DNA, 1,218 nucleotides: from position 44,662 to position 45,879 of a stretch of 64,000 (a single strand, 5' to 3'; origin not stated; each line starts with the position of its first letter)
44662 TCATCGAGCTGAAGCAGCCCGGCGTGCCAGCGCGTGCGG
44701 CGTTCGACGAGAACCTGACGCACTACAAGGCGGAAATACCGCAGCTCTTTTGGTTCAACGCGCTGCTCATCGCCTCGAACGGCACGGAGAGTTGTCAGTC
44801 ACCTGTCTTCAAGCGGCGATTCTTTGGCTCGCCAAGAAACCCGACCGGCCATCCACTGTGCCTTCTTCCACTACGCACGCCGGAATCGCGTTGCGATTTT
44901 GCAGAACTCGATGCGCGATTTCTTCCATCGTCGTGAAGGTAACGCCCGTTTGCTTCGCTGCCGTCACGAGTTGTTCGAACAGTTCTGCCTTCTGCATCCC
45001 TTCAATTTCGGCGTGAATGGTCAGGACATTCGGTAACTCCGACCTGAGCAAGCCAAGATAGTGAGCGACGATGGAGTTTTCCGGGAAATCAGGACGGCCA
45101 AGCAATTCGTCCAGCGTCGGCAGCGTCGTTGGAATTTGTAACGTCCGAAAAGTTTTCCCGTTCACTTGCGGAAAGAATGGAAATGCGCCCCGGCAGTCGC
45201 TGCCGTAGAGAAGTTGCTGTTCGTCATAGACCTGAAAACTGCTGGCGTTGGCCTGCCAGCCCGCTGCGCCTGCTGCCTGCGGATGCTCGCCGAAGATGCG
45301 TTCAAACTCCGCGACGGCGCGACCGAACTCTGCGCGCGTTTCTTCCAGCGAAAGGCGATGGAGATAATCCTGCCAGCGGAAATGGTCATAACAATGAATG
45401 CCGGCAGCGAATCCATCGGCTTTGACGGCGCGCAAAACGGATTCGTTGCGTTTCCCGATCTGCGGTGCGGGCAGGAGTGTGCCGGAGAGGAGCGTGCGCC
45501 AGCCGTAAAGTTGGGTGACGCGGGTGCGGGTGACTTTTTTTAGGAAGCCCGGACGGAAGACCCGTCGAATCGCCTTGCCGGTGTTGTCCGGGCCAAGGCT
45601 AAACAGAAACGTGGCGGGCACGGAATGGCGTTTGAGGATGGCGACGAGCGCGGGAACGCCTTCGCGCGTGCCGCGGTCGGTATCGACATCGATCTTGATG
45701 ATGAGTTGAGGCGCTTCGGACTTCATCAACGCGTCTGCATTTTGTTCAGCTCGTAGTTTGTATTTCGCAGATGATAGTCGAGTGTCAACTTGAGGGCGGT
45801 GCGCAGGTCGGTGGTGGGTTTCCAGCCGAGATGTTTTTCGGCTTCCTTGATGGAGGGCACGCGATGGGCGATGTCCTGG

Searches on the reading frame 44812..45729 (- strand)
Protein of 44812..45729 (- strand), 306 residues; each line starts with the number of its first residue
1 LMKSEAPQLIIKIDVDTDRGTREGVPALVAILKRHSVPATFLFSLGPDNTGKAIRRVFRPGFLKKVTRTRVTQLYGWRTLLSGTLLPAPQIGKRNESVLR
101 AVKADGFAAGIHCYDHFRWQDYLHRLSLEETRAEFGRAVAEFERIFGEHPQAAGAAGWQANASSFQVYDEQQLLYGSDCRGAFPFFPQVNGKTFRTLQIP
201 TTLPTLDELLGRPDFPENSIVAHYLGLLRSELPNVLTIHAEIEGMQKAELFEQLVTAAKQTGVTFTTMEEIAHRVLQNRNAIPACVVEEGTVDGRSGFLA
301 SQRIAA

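Call 95: search_protein_families(library=pfam, proteins=[window:44812-45729:-], max_evalue=0.001)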
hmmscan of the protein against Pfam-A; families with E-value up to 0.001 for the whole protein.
window:44812-45729:- (306 aa): 1 family
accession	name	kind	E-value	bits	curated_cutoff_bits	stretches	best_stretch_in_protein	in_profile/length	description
PF01522.26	Polysacc_deac_1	-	3.1e-07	30.8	23.1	1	18-158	14-106/124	Polysaccharide deacetylase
